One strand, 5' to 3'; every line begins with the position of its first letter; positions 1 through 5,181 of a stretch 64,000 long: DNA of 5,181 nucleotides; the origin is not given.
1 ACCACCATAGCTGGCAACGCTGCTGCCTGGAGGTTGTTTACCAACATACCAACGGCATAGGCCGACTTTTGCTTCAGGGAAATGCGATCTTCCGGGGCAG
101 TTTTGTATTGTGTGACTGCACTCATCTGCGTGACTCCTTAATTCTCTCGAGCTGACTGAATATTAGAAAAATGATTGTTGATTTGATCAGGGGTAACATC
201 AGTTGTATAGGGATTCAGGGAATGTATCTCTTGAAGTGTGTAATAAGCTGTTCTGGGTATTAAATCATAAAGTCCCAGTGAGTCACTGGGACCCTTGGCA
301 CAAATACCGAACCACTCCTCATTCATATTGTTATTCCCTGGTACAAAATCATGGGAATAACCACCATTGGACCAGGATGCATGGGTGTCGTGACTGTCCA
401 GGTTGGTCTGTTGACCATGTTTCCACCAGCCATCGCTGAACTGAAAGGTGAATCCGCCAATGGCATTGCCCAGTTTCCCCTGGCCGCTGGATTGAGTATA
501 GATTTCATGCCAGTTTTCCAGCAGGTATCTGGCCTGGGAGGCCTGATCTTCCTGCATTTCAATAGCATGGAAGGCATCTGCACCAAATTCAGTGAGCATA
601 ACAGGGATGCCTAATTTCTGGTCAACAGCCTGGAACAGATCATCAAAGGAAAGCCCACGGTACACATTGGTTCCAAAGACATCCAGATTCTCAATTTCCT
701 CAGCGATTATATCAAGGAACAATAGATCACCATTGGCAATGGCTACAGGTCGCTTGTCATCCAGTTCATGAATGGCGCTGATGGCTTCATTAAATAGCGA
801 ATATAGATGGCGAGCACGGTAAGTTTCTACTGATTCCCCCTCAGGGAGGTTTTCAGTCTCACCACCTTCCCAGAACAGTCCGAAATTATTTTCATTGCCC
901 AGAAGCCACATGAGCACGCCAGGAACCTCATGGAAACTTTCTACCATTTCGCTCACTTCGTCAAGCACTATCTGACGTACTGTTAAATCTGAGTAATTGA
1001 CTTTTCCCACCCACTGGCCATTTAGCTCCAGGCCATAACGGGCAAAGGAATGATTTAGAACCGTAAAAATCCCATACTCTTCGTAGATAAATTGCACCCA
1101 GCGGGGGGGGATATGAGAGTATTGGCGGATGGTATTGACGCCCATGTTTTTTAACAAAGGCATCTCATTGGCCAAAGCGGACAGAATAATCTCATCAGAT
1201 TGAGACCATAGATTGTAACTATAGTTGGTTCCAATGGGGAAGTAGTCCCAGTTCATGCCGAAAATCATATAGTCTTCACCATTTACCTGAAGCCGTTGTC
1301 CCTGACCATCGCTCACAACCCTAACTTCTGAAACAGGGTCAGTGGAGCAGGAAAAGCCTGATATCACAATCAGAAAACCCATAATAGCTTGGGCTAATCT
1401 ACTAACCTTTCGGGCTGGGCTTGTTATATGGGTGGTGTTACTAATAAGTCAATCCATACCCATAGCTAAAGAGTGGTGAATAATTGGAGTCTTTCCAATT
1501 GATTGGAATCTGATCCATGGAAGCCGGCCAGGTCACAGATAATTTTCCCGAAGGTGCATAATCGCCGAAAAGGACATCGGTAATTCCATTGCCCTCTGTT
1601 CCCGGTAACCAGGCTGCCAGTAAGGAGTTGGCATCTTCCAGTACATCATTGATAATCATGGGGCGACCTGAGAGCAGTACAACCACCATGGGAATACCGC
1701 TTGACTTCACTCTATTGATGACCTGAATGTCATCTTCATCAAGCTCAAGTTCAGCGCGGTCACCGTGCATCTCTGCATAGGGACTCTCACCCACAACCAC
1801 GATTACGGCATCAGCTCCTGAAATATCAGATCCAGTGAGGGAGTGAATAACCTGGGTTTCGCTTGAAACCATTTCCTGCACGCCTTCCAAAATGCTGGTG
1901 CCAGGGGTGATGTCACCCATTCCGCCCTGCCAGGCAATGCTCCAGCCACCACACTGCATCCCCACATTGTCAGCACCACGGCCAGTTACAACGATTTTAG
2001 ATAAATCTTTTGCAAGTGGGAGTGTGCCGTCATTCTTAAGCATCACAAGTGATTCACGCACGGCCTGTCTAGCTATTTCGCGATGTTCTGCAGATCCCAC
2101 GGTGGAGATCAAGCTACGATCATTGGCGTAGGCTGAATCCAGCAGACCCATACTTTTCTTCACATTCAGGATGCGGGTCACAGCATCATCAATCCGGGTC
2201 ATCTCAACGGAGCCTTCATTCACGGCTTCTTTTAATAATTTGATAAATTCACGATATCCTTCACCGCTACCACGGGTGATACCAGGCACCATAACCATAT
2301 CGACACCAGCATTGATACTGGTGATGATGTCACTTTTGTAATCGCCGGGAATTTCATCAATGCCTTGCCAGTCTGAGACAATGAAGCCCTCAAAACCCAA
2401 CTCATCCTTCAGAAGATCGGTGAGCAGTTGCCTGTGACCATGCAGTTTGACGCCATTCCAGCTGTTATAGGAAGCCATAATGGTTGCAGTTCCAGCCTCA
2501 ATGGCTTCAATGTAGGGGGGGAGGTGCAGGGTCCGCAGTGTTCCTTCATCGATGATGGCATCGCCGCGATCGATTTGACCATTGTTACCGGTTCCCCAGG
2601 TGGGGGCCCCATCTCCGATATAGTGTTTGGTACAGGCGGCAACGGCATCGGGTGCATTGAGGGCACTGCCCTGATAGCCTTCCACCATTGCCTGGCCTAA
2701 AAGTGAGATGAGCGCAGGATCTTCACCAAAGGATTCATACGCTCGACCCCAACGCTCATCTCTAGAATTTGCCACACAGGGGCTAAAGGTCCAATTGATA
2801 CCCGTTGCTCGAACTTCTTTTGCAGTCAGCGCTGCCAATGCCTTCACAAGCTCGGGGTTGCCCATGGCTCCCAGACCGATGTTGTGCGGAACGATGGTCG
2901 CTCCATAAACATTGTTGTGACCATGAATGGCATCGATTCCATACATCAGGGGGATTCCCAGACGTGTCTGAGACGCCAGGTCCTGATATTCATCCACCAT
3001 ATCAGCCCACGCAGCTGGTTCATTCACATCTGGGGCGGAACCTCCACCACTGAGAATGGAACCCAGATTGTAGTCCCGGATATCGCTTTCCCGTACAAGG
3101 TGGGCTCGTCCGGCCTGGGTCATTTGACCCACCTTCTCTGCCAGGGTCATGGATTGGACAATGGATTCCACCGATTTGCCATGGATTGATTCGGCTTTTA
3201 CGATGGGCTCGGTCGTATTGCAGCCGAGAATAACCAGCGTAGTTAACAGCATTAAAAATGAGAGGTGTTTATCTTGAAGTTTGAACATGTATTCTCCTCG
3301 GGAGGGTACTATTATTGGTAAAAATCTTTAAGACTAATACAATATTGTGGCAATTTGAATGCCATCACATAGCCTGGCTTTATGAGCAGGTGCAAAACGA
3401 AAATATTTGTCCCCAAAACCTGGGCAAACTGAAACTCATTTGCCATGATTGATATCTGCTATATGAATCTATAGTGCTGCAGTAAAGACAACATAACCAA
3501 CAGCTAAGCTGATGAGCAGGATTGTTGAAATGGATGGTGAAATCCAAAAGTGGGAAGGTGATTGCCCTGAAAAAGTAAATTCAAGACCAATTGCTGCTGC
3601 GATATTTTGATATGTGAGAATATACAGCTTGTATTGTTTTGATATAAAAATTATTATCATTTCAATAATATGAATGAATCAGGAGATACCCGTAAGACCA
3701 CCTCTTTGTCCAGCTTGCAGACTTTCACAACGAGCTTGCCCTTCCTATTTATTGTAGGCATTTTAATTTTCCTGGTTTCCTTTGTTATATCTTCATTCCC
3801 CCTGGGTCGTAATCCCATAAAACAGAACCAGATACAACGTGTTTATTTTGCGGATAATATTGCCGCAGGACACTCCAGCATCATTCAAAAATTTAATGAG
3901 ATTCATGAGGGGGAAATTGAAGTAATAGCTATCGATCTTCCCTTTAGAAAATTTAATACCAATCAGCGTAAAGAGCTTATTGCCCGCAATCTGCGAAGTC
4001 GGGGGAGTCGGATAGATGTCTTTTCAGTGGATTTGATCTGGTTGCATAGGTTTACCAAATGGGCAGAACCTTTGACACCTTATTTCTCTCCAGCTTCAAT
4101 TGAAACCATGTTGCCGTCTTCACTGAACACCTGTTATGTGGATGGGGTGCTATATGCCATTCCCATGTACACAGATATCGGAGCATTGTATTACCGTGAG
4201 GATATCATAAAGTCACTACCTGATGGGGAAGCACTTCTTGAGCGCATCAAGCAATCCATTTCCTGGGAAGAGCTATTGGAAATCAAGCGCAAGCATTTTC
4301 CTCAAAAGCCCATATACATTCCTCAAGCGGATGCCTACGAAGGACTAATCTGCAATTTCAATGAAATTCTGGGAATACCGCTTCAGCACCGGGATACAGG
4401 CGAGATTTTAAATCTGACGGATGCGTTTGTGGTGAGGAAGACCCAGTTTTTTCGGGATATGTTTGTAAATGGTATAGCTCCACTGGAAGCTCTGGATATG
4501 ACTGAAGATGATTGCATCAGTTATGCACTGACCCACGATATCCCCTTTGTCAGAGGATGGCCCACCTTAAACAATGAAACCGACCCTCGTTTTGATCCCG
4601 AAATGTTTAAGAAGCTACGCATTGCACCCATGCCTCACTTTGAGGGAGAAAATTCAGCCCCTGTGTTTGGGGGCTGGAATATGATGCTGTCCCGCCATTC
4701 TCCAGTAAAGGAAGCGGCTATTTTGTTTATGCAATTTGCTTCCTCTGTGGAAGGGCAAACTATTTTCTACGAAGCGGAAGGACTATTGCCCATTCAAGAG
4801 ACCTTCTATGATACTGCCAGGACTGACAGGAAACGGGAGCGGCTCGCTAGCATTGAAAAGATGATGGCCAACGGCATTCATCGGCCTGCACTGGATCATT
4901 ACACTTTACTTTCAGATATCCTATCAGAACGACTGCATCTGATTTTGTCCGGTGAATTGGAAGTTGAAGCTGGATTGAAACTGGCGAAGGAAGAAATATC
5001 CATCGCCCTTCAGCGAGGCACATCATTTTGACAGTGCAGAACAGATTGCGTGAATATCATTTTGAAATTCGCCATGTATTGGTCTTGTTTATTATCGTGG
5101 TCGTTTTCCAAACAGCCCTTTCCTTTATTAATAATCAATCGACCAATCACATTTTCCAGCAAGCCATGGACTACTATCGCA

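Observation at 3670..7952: Three-component sugar sensor: TM-anchored SBP translationally coupled to a histidine kinase and a sigma-54 enhancer-binding response regulator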

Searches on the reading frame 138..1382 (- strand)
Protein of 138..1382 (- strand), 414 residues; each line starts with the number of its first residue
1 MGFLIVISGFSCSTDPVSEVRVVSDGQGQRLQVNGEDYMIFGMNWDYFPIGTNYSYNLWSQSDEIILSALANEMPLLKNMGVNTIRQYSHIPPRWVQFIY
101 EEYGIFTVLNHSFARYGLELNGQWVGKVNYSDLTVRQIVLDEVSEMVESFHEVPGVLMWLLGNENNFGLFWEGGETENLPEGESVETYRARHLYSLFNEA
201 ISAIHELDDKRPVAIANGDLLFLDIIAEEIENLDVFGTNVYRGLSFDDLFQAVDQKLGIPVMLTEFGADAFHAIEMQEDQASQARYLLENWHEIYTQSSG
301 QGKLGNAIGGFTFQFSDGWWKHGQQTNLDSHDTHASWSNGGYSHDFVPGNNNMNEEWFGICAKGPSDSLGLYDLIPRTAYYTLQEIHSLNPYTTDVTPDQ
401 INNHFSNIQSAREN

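Call 3: search_protein_families(library=pfam, proteins=[window:138-1382:-])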
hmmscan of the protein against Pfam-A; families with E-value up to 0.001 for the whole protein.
window:138-1382:- (414 aa): 2 families
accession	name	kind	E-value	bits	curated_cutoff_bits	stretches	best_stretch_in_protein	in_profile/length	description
PF02836.23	Glyco_hydro_2_C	-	6.3e-10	39.1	21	1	69-278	37-225/302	Glycosyl hydrolases family 2, TIM barrel domain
PF07745.19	Glyco_hydro_53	-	0.00055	19.5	24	0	161-302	138-277/340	Glycosyl hydrolase family 53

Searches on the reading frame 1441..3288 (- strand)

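Call 3: search_protein_families(library=pfam, proteins=[window:1441-3288:-])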
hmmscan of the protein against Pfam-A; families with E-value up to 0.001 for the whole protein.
window:1441-3288:- (615 aa): 2 families
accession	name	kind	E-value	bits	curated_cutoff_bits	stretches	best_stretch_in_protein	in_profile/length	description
PF00933.27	Glyco_hydro_3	-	7.6e-74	249.4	27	1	48-376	1-316/316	Glycosyl hydrolase family 3 N terminal domain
PF01915.27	Glyco_hydro_3_C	-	3.4e-45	154.9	31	1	414-615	1-200/200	Glycosyl hydrolase family 3 C-terminal domain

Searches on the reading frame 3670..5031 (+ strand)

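Call 3: search_protein_families(library=pfam, proteins=[window:3670-5031:+])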
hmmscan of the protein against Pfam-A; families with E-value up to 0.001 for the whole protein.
window:3670-5031:+ (453 aa): 2 families
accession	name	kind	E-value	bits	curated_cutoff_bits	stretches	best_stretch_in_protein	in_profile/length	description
PF01547.30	SBP_bac_1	-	5.7e-09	36.8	26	0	114-207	50-139/307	Bacterial extracellular solute-binding protein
PF13416.11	SBP_bac_8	-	1.2e-08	35.5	27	1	132-383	59-269/279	Bacterial extracellular solute-binding protein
